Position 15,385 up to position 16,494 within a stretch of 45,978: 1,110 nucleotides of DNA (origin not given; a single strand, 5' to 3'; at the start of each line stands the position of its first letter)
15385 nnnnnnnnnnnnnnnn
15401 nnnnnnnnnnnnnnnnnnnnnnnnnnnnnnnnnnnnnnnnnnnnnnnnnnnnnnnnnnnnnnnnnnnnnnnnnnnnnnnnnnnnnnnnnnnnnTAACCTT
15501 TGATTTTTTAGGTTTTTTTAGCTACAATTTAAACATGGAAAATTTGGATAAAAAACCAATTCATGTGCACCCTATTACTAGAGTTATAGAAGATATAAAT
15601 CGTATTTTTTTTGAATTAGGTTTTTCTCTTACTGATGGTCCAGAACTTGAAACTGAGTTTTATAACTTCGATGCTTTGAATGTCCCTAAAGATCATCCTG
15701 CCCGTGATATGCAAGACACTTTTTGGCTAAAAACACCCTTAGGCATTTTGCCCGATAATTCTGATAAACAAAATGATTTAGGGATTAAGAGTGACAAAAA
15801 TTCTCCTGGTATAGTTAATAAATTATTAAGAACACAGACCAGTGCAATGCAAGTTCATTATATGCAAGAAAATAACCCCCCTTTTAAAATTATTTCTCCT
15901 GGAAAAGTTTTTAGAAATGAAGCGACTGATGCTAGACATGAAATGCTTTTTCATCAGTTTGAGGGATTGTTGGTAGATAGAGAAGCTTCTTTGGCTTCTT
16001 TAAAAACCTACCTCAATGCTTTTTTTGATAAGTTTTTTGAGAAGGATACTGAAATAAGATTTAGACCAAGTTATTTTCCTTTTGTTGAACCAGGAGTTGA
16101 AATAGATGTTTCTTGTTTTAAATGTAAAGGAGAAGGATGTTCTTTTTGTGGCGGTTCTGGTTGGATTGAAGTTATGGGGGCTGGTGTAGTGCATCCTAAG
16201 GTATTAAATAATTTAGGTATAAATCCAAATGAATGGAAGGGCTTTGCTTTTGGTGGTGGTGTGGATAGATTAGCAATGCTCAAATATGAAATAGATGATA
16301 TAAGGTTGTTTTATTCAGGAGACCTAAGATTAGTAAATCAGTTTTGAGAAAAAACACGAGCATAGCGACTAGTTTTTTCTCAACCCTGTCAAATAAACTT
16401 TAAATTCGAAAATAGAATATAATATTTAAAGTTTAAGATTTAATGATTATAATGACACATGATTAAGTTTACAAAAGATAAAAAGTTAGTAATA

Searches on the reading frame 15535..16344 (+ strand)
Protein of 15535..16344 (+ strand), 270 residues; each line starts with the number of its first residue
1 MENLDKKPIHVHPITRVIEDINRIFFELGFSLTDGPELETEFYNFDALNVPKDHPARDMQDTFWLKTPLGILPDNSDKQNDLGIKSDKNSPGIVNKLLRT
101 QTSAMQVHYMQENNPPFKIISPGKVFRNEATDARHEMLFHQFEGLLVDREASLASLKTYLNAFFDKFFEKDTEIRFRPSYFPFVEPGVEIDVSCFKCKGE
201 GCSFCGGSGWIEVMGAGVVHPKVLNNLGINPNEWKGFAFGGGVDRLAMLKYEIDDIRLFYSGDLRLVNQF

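Call 3: search_protein_families(library=pfam, proteins=[window:15535-16344:+], max_evalue=0.01)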
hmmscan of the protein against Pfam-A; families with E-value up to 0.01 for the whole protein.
window:15535-16344:+ (270 aa): 1 family
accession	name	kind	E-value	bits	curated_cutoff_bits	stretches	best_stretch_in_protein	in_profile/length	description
PF01409.25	tRNA-synt_2d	-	4.3e-95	318.3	19.8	1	6-270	11-246/246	tRNA synthetases class II core domain (F)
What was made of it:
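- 15535..16347 (+): pheS (PheRS alpha, 270 aa, short form). Pfam tRNA-synt_2d, E 4e-95 (call 3).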
